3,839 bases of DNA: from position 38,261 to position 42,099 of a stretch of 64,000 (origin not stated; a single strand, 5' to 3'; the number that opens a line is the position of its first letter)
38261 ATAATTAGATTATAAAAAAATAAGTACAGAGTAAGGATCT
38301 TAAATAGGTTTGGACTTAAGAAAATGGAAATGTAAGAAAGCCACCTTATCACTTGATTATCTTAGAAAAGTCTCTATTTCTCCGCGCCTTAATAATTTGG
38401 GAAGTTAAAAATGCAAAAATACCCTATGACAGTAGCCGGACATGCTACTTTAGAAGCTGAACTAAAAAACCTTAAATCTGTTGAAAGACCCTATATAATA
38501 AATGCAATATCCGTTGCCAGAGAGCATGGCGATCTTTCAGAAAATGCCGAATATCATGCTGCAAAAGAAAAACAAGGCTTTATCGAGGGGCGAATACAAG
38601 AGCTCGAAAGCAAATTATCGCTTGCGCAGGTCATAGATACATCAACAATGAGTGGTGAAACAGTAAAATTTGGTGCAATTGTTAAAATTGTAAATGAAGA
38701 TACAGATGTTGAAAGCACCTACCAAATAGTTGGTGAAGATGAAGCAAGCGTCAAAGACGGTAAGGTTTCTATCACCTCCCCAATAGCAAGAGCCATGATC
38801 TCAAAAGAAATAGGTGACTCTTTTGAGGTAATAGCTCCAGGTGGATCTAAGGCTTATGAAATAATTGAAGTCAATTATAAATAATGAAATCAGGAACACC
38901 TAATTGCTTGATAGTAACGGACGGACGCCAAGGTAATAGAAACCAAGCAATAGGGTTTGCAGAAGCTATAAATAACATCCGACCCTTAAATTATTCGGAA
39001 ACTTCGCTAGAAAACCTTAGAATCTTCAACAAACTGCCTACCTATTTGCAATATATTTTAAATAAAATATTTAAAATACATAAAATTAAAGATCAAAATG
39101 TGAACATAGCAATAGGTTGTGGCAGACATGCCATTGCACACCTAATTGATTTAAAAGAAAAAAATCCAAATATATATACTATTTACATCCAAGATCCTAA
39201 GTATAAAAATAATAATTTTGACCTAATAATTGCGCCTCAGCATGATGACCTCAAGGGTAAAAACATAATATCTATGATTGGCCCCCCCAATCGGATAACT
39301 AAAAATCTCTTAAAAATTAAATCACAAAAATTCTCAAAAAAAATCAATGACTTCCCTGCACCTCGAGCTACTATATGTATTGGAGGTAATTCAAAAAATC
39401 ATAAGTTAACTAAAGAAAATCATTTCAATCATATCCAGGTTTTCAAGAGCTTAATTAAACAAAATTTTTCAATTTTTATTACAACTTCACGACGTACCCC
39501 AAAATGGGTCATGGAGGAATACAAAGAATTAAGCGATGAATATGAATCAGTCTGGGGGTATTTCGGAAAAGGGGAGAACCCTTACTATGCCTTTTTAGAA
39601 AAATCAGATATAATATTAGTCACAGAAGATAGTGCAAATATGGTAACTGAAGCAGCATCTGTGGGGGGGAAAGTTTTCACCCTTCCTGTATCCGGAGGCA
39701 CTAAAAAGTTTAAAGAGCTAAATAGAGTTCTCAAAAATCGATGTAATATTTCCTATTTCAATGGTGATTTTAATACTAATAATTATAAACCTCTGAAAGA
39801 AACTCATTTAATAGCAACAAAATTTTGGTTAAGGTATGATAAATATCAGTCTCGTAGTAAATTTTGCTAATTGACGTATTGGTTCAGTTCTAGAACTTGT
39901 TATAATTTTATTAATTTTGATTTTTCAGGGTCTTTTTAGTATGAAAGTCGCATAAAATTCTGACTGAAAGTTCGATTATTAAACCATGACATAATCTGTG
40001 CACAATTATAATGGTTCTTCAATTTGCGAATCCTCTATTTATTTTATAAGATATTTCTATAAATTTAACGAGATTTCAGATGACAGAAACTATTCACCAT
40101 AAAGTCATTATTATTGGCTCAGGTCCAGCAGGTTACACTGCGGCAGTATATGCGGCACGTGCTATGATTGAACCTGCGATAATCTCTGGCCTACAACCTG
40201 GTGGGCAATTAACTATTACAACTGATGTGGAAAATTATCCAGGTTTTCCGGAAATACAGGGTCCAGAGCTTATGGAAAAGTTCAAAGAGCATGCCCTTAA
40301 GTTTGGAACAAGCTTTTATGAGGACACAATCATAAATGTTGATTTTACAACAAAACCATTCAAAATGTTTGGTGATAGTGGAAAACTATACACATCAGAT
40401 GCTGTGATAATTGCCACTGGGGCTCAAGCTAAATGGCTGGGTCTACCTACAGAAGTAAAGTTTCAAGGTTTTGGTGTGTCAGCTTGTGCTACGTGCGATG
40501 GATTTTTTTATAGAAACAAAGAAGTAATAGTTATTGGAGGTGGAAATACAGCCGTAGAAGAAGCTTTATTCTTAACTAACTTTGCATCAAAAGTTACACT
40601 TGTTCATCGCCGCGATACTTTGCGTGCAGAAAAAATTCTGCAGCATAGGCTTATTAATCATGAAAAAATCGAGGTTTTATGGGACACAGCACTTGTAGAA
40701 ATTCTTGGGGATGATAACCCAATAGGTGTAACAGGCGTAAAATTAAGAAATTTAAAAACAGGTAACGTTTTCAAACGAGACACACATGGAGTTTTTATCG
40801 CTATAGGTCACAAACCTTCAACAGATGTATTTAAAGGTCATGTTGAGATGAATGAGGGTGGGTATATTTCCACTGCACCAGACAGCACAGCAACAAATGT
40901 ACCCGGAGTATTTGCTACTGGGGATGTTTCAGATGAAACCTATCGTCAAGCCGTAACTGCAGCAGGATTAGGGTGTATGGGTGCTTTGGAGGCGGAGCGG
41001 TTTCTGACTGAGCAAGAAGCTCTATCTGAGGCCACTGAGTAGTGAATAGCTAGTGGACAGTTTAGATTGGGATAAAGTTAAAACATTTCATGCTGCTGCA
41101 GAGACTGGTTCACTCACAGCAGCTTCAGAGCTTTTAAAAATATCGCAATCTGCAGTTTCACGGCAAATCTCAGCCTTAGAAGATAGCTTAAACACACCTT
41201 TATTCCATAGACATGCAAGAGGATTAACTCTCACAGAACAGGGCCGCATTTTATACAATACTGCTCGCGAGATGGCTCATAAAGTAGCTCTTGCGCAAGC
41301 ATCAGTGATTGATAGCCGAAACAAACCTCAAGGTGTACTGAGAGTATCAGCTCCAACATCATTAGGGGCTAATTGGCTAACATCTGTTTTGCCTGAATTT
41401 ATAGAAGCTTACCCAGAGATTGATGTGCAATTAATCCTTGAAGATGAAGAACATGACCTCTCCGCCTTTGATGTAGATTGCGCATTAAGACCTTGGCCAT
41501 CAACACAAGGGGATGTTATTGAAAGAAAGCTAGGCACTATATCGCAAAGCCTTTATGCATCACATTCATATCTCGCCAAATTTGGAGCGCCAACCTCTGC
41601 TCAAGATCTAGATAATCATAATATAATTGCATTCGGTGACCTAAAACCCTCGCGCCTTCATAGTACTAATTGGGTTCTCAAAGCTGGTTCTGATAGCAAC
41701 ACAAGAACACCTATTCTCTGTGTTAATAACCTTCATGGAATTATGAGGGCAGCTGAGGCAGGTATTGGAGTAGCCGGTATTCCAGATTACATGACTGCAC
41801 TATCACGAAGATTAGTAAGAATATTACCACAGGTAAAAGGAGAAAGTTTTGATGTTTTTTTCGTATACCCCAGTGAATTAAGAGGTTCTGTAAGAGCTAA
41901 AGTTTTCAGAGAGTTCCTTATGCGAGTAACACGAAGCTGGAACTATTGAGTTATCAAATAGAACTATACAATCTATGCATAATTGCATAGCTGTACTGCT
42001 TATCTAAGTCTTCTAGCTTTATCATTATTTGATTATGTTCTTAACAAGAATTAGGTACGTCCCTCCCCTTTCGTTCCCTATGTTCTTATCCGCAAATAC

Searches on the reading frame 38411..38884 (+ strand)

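Call 8: search_protein_families(library=pfam, proteins=[window:38411-38884:+])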
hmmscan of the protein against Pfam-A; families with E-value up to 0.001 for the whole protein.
window:38411-38884:+ (157 aa): 2 families
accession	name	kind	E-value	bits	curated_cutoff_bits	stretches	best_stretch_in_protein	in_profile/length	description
PF03449.20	GreA_GreB_N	-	7.6e-31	106.6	24.5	1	5-74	2-71/71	Transcription elongation factor, N-terminal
PF01272.25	GreA_GreB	-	8.3e-26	90.2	26.9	1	83-156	4-77/77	Transcription elongation factor, GreA/GreB, C-term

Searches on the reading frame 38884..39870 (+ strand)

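Call 8: search_protein_families(library=pfam, proteins=[window:38884-39870:+])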
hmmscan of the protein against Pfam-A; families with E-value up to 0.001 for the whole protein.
window:38884-39870:+ (328 aa): 1 family
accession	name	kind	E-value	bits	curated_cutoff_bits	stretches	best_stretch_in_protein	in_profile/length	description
PF06258.17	Mito_fiss_Elm1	-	2e-69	234.5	27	1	17-313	2-299/304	Mitochondrial fission ELM1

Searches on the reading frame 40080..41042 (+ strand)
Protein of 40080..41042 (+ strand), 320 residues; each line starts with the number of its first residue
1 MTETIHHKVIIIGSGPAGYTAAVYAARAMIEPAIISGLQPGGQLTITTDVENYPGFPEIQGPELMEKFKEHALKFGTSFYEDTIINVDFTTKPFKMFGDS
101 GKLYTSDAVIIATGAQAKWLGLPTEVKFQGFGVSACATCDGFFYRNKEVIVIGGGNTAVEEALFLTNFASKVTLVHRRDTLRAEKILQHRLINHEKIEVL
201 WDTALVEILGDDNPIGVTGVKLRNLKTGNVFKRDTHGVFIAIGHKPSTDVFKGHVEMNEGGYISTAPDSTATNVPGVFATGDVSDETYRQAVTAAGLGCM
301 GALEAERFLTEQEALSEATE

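Call 8: search_protein_families(library=pfam, proteins=[window:40080-41042:+])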
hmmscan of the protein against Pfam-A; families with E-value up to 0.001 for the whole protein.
window:40080-41042:+ (320 aa): 9 families
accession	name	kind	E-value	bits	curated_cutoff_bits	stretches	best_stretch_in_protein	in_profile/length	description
PF07992.20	Pyr_redox_2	-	1.3e-52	179.5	26.1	1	8-295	2-288/291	Pyridine nucleotide-disulphide oxidoreductase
PF13738.12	Pyr_redox_3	-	7e-20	71.9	30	1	84-281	104-305/305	Pyridine nucleotide-disulphide oxidoreductase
PF00070.33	Pyr_redox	-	9.6e-17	61.7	22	1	149-222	2-79/82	Pyridine nucleotide-disulphide oxidoreductase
PF01134.28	GIDA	-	1.7e-06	27.8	22.1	0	8-35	1-28/391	Glucose inhibited division protein A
PF00890.30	FAD_binding_2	-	3.4e-06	27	20.4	1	9-44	2-38/414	FAD binding domain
PF01266.30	DAO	-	5e-05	23.4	27.9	0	57-120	144-208/353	FAD dependent oxidoreductase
PF12831.13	FAD_oxidored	-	6e-05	22.9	27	0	9-45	2-39/416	FAD dependent oxidoreductase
PF03486.20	HI0933_like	-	0.00022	21.2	50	0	8-35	2-29/244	HI0933-like protein Rossmann domain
PF13241.12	NAD_binding_7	-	0.00045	21.2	22.1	0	145-189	6-50/104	Putative NAD(P)-binding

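Call 43: search_protein_families(library=ncbifam, proteins=[window:40080-41042:+])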
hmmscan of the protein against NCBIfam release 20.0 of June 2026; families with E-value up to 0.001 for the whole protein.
window:40080-41042:+ (320 aa): 56 families (the best 25 are shown)
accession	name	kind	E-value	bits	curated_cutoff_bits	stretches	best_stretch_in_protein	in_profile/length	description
TIGR01292.1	TRX_reduct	equivalog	1e-120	402.1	343.45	1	8-309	2-300/300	thioredoxin-disulfide reductase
NF007614.0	PRK10262.1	equivalog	9.9e-113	376.5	644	1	1-310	1-315/321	thioredoxin-disulfide reductase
TIGR03143.1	AhpF_homolog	hypoth_equivalog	1e-85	288.4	687.65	1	8-313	6-312/555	putative alkyl hydroperoxide reductase F subunit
TIGR03140.1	AhpF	equivalog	8e-68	229.2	502.9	1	6-305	212-508/515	alkyl hydroperoxide reductase subunit F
TIGR01350.1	lipoamide_DH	equivalog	2.1e-21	76.2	408.8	2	93-287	127-312/461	dihydrolipoyl dehydrogenase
TIGR04018.1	Bthiol_YpdA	hypoth_equivalog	1.1e-18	67.2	339.9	1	79-285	89-290/316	YpdA family putative bacillithiol disulfide reductase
TIGR01316.1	gltA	equivalog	9e-16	57.7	471.75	1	4-296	131-436/449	NADPH-dependent glutamate synthase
NF004776.0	PRK06116.1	equivalog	9.6e-16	57.8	480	1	100-287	126-308/450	glutathione-disulfide reductase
NF009410.0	PRK12771.1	subfamily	2.9e-14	52.6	516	1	107-315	225-451/566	NAD(P)-binding protein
TIGR03385.1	CoA_CoA_reduc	equivalog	4e-14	52.2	578.8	1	106-289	104-288/439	CoA-disulfide reductase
NF004945.0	PRK06292.2-3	equivalog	1.2e-13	50.8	494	1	103-287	127-308/457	dihydrolipoyl dehydrogenase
NF003585.0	PRK05249.1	equivalog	1.4e-13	50.3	465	1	102-283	135-312/464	Si-specific NAD(P)(+) transhydrogenase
TIGR02053.1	MerA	equivalog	1.9e-13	50.2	454.45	1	102-302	126-325/465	mercury(II) reductase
NF005883.0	PRK07845.1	equivalog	3.4e-13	49.4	479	2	103-292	137-322/466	NAD(P)H-quinone dehydrogenase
NF009454.0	PRK12814.1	equivalog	3.4e-13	48.9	916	1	6-317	193-508/657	putative NADPH-dependent glutamate synthase small subunit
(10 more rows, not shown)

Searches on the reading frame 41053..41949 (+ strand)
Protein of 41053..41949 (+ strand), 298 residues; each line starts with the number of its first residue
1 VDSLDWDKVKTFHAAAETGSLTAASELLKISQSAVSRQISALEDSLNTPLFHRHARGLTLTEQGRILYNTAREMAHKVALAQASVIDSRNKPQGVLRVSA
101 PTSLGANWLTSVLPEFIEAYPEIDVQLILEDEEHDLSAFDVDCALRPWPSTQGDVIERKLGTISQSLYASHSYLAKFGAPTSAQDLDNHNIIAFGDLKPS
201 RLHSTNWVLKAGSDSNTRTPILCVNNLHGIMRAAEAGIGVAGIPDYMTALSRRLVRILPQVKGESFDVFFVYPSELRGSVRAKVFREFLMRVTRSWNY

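Call 8: search_protein_families(library=pfam, proteins=[window:41053-41949:+])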
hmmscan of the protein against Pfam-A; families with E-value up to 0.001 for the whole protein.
window:41053-41949:+ (298 aa): 2 families
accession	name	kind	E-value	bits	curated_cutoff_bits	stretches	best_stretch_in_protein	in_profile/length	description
PF03466.25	LysR_substrate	-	7e-31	107.7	28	1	90-292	2-207/209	LysR substrate binding domain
PF00126.33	HTH_1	-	8.9e-23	80.5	26.6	1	7-65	2-60/60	Bacterial regulatory helix-turn-helix protein, lysR family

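Call 15: find_related_loci(query=window:41053-41949:+, collection=genome_contigs, flank=1500)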
Query window:41053-41949:+ (298 aa) in genome_contigs; peptide patterns used: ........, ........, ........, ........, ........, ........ (x = any residue, [..] = any of these).
161 stretches matched a pattern; 108 encode a relative of the query (tblastn E <= 1e-3); the best 80 are kept; 80 distinct loci.
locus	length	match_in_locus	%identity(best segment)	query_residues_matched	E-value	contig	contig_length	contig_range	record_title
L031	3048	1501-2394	97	1-298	0e+0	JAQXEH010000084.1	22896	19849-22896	MAG: Hellea sp. isolate cluster4_bin.87 k119_48785, whole genome shotgun sequence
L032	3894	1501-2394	96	1-298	0e+0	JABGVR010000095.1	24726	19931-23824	MAG: Hellea sp. isolate SI034_bin32 k141_736454, whole genome shotgun sequence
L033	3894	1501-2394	96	1-298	0e+0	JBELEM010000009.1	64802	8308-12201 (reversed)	MAG: Hellea sp. isolate REMEI058_ass_metaspades_bin.35 NODE_423_length_64802_cov_8.528411, whole genome shotgun sequence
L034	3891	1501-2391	89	1-297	0e+0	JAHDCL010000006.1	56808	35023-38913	MAG: Hellea sp. isolate MAG-133 ND_453, whole genome shotgun sequence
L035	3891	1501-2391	88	1-297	0e+0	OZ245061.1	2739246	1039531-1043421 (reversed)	MAG: Hellea sp. isolate 958d8bcc-3753-43d8-bb58-bea05e495dc9 genome assembly, chromosome: 1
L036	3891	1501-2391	87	1-297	0e+0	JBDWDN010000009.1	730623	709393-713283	MAG: Hellea sp. isolate LC.120.F.D4_374_003 LC_120_F_D4_374_003_000000000009, whole genome shotgun sequence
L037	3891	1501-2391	87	1-297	0e+0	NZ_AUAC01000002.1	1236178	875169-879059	Hellea balneolensis DSM 19091 F569DRAFT_scaffold00001.1_C, whole genome shotgun sequence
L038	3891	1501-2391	87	1-297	0e+0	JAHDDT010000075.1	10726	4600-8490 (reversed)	MAG: Hellea sp. isolate MAG-164 RZ_17588, whole genome shotgun sequence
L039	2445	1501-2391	84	1-297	0e+0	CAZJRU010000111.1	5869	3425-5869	MAG TPA_asm: uncultured Hellea sp. isolate binchicken_co258_98 genome assembly, contig: NODE_10307_length_5869_cov_88.95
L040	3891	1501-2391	83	1-297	1e-176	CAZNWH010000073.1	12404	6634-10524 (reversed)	MAG TPA_asm: uncultured Hellea sp. isolate binchicken_co385_53 genome assembly, contig: NODE_4143_length_12404_cov_51.94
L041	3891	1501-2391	82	1-297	1e-175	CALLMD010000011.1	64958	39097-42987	MAG: uncultured Hellea sp. isolate L4_Bin_Bin_19_1 genome assembly, contig: c_000001370652, whole genome shotgun sequenc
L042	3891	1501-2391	82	1-297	1e-175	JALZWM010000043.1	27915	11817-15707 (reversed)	MAG: Hellea sp. isolate g4_MAG_00001 g4_MAG_00001_000000000043, whole genome shotgun sequence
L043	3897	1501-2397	82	1-297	5e-174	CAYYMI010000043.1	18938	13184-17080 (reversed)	MAG TPA_asm: uncultured Hellea sp. isolate SRP065251_co1_48 genome assembly, contig: NODE_2217_length_18938_cov_7.748239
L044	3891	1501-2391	81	1-296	3e-169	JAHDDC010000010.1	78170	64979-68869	MAG: Hellea sp. isolate MAG-149 RZ_881, whole genome shotgun sequence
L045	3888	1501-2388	80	2-296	5e-167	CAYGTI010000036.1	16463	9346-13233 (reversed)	MAG TPA_asm: uncultured Caulobacterales bacterium isolate ERP117304_co2_171 genome assembly, contig: NODE_2879_length_16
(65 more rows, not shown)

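Call 42: search_solved_structures(query=window:41053-41949:+, max_evalue=1e-10, show_alignments=1)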
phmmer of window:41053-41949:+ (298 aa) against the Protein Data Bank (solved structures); distinct sequences matched with E-value up to 1e-10: 12.
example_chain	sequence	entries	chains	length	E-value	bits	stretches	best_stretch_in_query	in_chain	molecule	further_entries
9hh1_A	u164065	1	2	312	2.5e-84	286.1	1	4-298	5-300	Transcriptional regulator, LysR family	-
3szp_A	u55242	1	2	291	1.9e-33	119.1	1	7-289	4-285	Transcriptional regulator, LysR family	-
3t1b_A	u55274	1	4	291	2.6e-33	118.7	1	7-289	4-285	Transcriptional regulator, LysR family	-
3mz1_A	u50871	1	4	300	7.7e-27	97.5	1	10-293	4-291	Putative transcriptional regulator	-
3hhg_A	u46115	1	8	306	4e-25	91.8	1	9-291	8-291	Transcriptional regulator, LysR family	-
8y6u_H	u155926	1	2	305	3e-18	69.3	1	9-146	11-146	Glycine cleavage system transcriptional activator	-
5x0n_A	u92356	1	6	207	2.4e-15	59.8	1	93-288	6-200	LysR family transcriptional regulator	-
5fhk_A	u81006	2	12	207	3.4e-15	59.3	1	93-288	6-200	LysR family transcriptional regulator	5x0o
5y2v_A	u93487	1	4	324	1.9e-13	53.5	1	8-133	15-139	Rubisco operon transcriptional regulator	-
8sbf_A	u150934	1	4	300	4.3e-13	52.4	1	9-243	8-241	Putative transcriptional regulator (LysR family)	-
7trw_A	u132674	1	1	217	1.1e-11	47.7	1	91-278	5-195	LysR-family transcriptional regulatory protein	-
5z72_A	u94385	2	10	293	4.4e-11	45.8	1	16-129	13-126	CcpC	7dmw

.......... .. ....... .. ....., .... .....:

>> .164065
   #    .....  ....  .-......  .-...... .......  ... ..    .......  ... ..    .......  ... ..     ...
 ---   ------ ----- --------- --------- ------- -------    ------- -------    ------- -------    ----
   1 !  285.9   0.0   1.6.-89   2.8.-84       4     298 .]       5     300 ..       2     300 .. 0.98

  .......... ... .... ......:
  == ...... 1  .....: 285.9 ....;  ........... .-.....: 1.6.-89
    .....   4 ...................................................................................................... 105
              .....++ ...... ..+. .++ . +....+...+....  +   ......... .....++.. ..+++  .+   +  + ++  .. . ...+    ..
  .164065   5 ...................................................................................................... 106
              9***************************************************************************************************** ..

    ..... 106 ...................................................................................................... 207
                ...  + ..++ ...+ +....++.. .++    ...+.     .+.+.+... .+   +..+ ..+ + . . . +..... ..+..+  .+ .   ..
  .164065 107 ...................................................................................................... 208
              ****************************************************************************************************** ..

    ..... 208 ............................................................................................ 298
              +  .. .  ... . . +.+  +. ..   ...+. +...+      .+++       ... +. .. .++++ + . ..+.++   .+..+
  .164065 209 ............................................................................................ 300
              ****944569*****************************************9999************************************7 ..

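Call 43: search_protein_families(library=ncbifam, proteins=[window:41053-41949:+])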
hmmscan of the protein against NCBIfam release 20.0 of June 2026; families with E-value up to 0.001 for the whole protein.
window:41053-41949:+ (298 aa): 56 families (the best 25 are shown)
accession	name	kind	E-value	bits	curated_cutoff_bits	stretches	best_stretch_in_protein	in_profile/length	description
NF040888.1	trans_reg_YafC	equivalog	1e-42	146.1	470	1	7-290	6-290/293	DNA-binding transcriptional regulator YafC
NF008352.0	PRK11139.1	subfamily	1.8e-41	142.2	288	1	9-292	11-291/305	transcriptional regulator GcvA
NF007917.1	PRK10632.1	equivalog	5.4e-29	101.3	425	1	10-245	8-241/303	HTH-type transcriptional activator AaeR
NF007315.1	PRK09801.1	equivalog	6.9e-29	100.8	398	1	15-294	17-297/301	L-tartrate utilization transcriptional activator TtdR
TIGR03418.1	chol_sulf_TF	equivalog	2e-28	99.3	324.8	1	5-289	2-288/291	choline sulfate utilization transcriptional regulator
NF040786.1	LysR_Sec_metab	equivalog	1.4e-27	96.5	250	1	6-286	3-291/298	selenium metabolism-associated LysR family transcriptional regulator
NF053705.1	TransRegGltCGpos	equivalog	4.6e-25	88.4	350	1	7-290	4-290/300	glutamate biosynthesis transcriptional regulator GltC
NF011573.0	PRK14997.1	equivalog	5.4e-25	88.1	380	1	7-284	7-290/303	LysR family transcriptional regulator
NF007491.0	PRK10086.1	equivalog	2.1e-23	82.6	316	1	3-145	16-156/313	DNA-binding transcriptional regulator DsdC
TIGR03339.1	phn_lysR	subfamily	9.2e-22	77.6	341.1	1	9-161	2-154/279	aminoethylphosphonate catabolism associated LysR family transcriptional regulator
NF047520.1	trans_act_CidR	equivalog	1.7e-21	76.7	415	1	6-128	3-125/292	cidABC operon transcriptional activator CidR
NF008416.0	PRK11242.1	equivalog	5.1e-21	75.3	277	1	9-142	6-142/300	transcriptional regulator CynR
NF009888.0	PRK13348.1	subfamily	2.3e-20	72.8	297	1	4-258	3-258/302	HTH-type transcriptional regulator ArgP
TIGR03298.1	argP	subfamily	4.3e-20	72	273.55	1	4-250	1-245/292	ArgP/LysG family DNA-binding transcriptional regulator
NF002964.0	PRK03635.1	subfamily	1.1e-19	70.7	197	1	4-249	3-246/297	ArgP/LysG family DNA-binding transcriptional regulator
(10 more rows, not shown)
